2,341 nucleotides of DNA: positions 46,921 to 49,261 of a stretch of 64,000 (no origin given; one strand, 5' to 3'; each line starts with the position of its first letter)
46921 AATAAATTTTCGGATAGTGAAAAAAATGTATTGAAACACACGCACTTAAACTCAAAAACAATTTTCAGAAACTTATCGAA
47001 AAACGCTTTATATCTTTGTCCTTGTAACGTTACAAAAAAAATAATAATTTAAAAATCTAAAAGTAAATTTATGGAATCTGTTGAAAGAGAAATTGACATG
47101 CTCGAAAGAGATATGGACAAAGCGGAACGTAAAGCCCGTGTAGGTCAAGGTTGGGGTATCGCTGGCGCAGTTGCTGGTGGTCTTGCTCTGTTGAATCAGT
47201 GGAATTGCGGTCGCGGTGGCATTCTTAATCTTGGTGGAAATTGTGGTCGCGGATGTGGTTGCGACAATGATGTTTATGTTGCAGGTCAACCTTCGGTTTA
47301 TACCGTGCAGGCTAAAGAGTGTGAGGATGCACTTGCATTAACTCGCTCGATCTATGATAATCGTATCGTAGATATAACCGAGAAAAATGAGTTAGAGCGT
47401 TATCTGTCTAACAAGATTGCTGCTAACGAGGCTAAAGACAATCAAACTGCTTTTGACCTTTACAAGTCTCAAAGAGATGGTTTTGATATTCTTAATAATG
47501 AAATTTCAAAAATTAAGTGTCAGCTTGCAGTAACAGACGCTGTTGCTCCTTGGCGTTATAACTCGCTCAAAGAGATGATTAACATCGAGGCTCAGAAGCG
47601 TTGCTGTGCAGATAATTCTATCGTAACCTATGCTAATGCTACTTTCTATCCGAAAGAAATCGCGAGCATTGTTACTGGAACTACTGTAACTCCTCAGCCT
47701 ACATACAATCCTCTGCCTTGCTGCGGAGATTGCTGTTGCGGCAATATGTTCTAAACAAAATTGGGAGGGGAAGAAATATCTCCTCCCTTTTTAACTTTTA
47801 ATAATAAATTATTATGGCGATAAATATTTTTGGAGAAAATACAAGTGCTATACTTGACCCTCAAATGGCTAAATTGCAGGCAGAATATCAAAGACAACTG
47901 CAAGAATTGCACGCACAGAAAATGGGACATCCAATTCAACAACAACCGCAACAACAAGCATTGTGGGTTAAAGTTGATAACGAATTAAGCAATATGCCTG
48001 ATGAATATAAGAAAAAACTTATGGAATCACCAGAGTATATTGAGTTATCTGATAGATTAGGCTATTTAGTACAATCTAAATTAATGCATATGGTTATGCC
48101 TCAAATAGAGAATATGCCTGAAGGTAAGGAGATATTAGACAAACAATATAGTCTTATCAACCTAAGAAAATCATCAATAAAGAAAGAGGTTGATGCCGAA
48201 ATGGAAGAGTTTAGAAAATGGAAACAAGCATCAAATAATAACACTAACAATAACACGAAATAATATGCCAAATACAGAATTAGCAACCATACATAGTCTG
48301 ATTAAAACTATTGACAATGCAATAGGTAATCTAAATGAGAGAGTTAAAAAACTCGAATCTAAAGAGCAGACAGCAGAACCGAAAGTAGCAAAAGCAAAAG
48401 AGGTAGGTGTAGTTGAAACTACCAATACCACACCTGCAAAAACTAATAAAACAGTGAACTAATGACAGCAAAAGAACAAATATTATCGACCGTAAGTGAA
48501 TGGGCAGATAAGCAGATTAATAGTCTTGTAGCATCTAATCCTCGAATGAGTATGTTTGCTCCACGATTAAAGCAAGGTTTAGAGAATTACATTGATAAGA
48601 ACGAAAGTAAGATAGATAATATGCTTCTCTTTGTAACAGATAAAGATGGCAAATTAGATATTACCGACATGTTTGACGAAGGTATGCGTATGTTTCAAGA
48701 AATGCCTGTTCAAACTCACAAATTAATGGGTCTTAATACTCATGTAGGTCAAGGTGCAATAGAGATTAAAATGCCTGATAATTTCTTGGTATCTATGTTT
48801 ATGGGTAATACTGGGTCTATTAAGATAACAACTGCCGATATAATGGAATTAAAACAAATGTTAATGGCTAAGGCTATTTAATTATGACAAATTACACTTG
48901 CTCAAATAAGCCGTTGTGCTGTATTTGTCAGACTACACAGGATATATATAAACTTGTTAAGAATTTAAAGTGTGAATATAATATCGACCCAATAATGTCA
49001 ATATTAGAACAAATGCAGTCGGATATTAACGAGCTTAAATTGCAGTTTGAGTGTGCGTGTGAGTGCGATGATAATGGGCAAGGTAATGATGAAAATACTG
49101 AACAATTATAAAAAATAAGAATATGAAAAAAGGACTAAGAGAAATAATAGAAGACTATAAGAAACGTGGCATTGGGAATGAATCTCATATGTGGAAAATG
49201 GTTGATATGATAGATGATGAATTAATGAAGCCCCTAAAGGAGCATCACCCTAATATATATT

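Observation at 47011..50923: Self-contained, oppositely oriented island of Cys-rich and Gln-rich proteins: candidate undescribed phage module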

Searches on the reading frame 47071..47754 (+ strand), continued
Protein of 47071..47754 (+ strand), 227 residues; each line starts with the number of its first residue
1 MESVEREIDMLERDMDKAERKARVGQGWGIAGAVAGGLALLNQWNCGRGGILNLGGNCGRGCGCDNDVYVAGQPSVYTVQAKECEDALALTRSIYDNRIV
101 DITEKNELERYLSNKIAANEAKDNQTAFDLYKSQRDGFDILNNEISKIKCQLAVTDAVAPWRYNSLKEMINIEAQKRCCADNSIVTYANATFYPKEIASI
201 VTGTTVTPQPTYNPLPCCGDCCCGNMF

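Call 101: get_annotated_region(hit=H101, flank=4000)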
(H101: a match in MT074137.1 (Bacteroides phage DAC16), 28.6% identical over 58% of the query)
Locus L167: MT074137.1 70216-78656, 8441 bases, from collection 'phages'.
description: Bacteroides phage DAC16, complete genome.
organism: Bacteroides phage DAC16 (NCBI taxid 2710496)
taxonomy: Viruses; Duplodnaviria; Heunggongvirae; Uroviricota; Caudoviricetes
host: Bacteroides thetaiotaomicron VPI-5485; source: primary sewage effluent collected as it entered a drainage canal; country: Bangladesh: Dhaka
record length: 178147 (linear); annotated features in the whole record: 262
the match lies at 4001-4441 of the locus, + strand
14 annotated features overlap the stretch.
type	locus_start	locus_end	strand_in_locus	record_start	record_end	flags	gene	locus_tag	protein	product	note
CDS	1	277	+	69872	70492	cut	-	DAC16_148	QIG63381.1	hypothetical protein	-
CDS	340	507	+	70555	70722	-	-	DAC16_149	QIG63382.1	hypothetical protein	-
CDS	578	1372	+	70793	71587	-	-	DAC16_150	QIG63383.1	hypothetical protein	-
tRNA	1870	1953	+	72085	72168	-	-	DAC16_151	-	tRNA-Gln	-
tRNA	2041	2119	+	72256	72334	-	-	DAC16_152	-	tRNA-Met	-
CDS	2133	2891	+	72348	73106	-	-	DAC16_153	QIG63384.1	hypothetical protein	-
tRNA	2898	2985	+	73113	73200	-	-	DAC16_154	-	tRNA-Leu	-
CDS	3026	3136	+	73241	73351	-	-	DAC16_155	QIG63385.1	hypothetical protein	-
CDS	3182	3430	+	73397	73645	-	-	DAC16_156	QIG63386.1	hypothetical protein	-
CDS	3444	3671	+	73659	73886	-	-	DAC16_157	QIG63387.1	hypothetical protein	-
CDS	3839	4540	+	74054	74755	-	-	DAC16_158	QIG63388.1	hypothetical protein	-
CDS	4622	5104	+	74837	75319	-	-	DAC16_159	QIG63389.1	hypothetical protein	-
CDS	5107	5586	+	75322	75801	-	-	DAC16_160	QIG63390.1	hypothetical protein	-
CDS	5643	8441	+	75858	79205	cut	-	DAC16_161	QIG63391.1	hypothetical protein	-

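Call 104: find_related_loci(query=L001:7734-8507:+, collection=viral_contigs, flank=4000)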
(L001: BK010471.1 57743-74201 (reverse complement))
Query L001:7734-8507:+ (257 aa) in viral_contigs; peptide patterns used: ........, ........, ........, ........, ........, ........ (x = any residue, [..] = any of these).
96 stretches matched a pattern; 94 encode a relative of the query (tblastn E <= 1e-3); the best 80 are kept; 80 distinct loci.
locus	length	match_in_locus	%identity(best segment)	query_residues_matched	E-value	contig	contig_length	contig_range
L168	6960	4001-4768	98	1-257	8e-170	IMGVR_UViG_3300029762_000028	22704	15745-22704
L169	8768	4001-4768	98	1-257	1e-168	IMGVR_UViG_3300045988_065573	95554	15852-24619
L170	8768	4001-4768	97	1-257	1e-167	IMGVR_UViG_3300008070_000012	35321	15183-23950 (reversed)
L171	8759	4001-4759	97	1-257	2e-166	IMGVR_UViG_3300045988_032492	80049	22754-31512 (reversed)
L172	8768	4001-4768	96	1-257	1e-165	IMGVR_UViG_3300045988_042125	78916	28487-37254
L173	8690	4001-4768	96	1-257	8e-166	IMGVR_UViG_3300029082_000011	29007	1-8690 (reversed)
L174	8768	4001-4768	96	1-257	2e-164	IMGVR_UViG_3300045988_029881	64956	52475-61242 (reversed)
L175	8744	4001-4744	97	6-257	1e-162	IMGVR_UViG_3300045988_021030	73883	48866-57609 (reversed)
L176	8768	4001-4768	95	1-257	4e-162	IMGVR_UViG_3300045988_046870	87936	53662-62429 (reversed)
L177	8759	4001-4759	95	1-257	2e-161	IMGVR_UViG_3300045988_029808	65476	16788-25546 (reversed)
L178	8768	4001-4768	96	1-257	2e-163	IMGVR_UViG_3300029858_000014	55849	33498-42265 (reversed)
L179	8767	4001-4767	95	1-257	4e-152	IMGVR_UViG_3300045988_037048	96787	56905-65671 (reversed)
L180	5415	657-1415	92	1-257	1e-151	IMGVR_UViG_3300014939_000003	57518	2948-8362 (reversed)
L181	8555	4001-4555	97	73-257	2e-121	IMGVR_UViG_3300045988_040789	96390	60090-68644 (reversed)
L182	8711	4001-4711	73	1-256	2e-115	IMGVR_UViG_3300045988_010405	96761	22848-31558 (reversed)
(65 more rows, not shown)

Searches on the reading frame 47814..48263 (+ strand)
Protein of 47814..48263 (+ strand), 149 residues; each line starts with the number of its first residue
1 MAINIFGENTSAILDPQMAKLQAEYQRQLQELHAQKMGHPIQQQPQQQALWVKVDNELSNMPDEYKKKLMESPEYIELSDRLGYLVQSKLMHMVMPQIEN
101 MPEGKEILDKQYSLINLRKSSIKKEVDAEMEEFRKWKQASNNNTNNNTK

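Call 5: search_protein_families(library=phrogs, proteins=[window:47814-48263:+], max_evalue=0.1)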
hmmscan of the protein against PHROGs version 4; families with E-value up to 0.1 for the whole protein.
window:47814-48263:+ (149 aa): 1 family
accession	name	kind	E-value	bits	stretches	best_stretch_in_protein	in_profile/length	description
phrog_6802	-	unknown function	0.0075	17.5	1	20-112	23-116/122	-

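Call 6: search_protein_families(library=pfam, proteins=[window:47814-48263:+], max_evalue=0.1)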
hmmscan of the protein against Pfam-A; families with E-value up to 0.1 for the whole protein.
window:47814-48263:+ (149 aa): 0 families

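Call 79: search_protein_families(library=padloc, proteins=[window:47814-48263:+], max_evalue=0.01)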
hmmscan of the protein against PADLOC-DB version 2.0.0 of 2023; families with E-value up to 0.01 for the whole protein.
window:47814-48263:+ (149 aa): 0 families

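Call 99: search_protein_families(library=ncbifam, proteins=[window:47814-48263:+], max_evalue=0.1)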
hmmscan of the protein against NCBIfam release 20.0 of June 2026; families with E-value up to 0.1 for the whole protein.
window:47814-48263:+ (149 aa): 0 families

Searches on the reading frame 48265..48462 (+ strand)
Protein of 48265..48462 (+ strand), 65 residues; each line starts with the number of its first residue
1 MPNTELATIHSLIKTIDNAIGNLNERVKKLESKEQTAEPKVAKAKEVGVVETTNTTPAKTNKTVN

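Call 5: search_protein_families(library=phrogs, proteins=[window:48265-48462:+], max_evalue=0.1)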
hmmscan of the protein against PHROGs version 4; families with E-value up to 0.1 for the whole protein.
window:48265-48462:+ (65 aa): 1 family
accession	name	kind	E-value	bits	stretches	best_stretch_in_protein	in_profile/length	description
phrog_3413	-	unknown function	0.067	14.6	1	14-49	35-65/106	-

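Call 6: search_protein_families(library=pfam, proteins=[window:48265-48462:+], max_evalue=0.1)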
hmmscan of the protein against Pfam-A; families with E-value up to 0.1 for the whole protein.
window:48265-48462:+ (65 aa): 4 families
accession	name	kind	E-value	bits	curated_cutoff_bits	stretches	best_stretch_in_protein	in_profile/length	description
PF05508.16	Ran-binding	-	0.0091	15.6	25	1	3-51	77-125/304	RanGTP-binding protein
PF07083.16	DUF1351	-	0.01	16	27.8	1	7-51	76-120/210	Protein of unknown function (DUF1351)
PF10779.14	XhlA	-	0.014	16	34.7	1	13-44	6-37/67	Haemolysin XhlA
PF14282.11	FlxA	-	0.041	14.4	26.3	1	8-46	14-53/101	FlxA-like protein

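Call 79: search_protein_families(library=padloc, proteins=[window:48265-48462:+], max_evalue=0.01)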
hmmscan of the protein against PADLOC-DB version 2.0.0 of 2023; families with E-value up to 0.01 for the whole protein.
window:48265-48462:+ (65 aa): 0 families

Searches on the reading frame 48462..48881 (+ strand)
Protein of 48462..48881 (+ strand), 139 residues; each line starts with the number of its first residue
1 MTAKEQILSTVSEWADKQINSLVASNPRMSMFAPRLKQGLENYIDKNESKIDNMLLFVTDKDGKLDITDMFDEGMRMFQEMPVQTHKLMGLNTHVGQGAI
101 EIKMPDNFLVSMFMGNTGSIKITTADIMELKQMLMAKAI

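Call 5: search_protein_families(library=phrogs, proteins=[window:48462-48881:+], max_evalue=0.1)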
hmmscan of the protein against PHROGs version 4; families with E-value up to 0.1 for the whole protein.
window:48462-48881:+ (139 aa): 0 families

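Call 6: search_protein_families(library=pfam, proteins=[window:48462-48881:+], max_evalue=0.1)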
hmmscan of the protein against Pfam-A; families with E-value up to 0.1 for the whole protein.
window:48462-48881:+ (139 aa): 0 families

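Call 26: search_dna_similar(query=window:48462-48881:+, collection=phages, mode=protein, max_evalue=0.001, max_rows=60, rows=spread)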
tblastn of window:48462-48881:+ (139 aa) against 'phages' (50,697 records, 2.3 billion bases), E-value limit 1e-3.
Records with a match: 7; places in all: 7; records where one place covers at least 80% of the query: 5.
Best place of each record, by identity: <60% 7.
By first word of the organism name: uncultured 4; Bacteroides 1; Bacteriophage 1; crAssphage 1.
By host as written in the record: - 6; Bacteroides fragilis BL19 1.
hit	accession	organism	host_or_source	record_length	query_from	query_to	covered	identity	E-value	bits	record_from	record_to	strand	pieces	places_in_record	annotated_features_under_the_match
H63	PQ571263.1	Bacteroides phage BF1-TP2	Bacteroides fragilis BL19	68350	4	134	94%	30.4%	1e-18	86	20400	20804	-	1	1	hypothetical protein (x2)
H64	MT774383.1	uncultured phage cr11_1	human feces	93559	1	139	100%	25.2%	7e-6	50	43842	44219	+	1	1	capsid protein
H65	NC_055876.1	uncultured phage cr11_1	human feces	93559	1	139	100%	25.2%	7e-6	50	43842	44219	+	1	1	capsid protein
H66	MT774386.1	uncultured phage cr110_1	human feces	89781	1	135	97%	25.2%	6e-6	50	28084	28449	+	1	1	capsid protein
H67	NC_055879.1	uncultured phage cr110_1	human feces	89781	1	135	97%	25.2%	6e-6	50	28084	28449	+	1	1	capsid protein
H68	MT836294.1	Bacteriophage sp.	human fecal samples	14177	1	105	76%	27.6%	1e-5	49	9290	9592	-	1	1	record has no annotation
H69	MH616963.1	crAssphage sp. isolate ctbg_1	house mouse tissue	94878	5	105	73%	26.7%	4e-6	50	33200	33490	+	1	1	hypothetical protein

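Call 28: get_annotated_region(hit=H65, flank=6000)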
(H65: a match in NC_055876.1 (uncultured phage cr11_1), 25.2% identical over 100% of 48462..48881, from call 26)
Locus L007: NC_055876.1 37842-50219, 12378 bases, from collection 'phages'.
description: CrAssphage cr11_1, complete genome.
organism: uncultured phage cr11_1 (NCBI taxid 2772067)
taxonomy: Viruses; Duplodnaviria; Heunggongvirae; Uroviricota; Caudoviricetes; Crassvirales; Intestiviridae; Crudevirinae; Delmidovirus; Delmidovirus splanchnicus
host: -; source: human feces; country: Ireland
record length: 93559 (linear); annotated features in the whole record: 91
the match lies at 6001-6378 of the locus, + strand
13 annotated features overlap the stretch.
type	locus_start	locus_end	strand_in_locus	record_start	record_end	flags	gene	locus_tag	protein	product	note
CDS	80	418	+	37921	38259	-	-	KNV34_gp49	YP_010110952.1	protease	gp_19868; putative zincin superfamily protease [crAssphage_NC_024711]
CDS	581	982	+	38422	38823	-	-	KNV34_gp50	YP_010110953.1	head fiber protein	gp_19869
CDS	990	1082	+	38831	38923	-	-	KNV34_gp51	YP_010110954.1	hypothetical protein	gp_19870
CDS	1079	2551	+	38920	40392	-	-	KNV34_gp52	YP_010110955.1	hypothetical protein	gp_19871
CDS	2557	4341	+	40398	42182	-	-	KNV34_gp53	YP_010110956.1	hypothetical protein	gp_19872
CDS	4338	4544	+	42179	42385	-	-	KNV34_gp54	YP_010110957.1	hypothetical protein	gp_19873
CDS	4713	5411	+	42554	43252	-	-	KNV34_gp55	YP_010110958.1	hypothetical protein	gp_19874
CDS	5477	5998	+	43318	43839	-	-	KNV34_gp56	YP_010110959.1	nuclear pore complex-like protein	gp_19875; similar to nuclear pore complex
CDS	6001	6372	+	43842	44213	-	-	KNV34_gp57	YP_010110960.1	capsid protein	gp_19876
CDS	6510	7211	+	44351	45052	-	-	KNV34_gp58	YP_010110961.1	histone-like protein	gp_19877; integration host factor IHF subunit, histone-like protein [crAssphage_NC_024711]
CDS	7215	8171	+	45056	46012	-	-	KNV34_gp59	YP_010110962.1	histone-like protein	gp_19878; integration host factor IHF subunit, histone-like protein [crAssphage_NC_024711]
CDS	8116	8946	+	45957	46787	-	-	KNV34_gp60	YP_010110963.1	putative tail tubular protein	gp_19879; putative tail tubular protein, phage P22 gp4 [crAssphage_NC_024711]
CDS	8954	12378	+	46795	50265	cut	-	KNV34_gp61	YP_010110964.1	hypothetical protein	gp_19880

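Call 79: search_protein_families(library=padloc, proteins=[window:48462-48881:+], max_evalue=0.01)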
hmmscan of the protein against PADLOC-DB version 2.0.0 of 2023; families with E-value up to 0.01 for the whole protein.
window:48462-48881:+ (139 aa): 0 families

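Call 85: find_homologous_proteins(query=A4, max_evalue=0.001)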
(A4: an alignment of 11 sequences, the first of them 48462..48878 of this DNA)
Query A4 (11 sequences) (139 aa, profile of the alignment): 158 proteins with E <= 0.001 among 2008 candidates; the best 120 are listed.
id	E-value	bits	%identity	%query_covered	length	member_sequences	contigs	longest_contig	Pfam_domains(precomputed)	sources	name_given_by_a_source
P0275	3.5e-42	161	100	100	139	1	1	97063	-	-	-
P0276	1.2e-37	147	63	100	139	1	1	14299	-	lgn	-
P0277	1.7e-28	117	58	99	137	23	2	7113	-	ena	-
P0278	7.9e-22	96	-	-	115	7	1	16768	-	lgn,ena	-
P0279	5.0e-21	93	-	-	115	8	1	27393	-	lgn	-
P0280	8.4e-21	92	-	-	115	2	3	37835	-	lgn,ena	-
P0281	1.6e-20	91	-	-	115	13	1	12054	-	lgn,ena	-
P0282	1.7e-20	91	-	-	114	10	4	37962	-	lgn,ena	-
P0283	2.5e-20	91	-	-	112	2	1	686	-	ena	-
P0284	2.5e-20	91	-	-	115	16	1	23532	-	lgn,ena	-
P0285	2.8e-20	91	-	-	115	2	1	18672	-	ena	-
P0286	3.2e-20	90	-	-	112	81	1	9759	-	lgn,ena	-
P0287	5.0e-20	90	-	-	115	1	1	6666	-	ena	-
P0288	5.0e-20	90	-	-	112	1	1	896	-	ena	-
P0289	6.6e-20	89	-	-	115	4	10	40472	-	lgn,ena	-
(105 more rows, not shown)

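Call 99: search_protein_families(library=ncbifam, proteins=[window:48462-48881:+], max_evalue=0.1)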
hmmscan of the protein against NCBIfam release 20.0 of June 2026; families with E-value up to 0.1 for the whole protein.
window:48462-48881:+ (139 aa): 0 families

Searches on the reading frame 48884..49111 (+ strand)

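Call 5: search_protein_families(library=phrogs, proteins=[window:48884-49111:+], max_evalue=0.1)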
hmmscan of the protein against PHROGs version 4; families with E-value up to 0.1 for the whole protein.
window:48884-49111:+ (75 aa): 0 families

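Call 6: search_protein_families(library=pfam, proteins=[window:48884-49111:+], max_evalue=0.1)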
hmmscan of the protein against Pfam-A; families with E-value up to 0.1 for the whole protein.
window:48884-49111:+ (75 aa): 0 families

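Call 79: search_protein_families(library=padloc, proteins=[window:48884-49111:+], max_evalue=0.01)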
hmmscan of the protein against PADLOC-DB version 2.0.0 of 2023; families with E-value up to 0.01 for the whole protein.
window:48884-49111:+ (75 aa): 1 family
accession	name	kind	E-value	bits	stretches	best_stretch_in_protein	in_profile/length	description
PDLC04430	PDC-M12B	-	0.0094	13.8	1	5-47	31-74/251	-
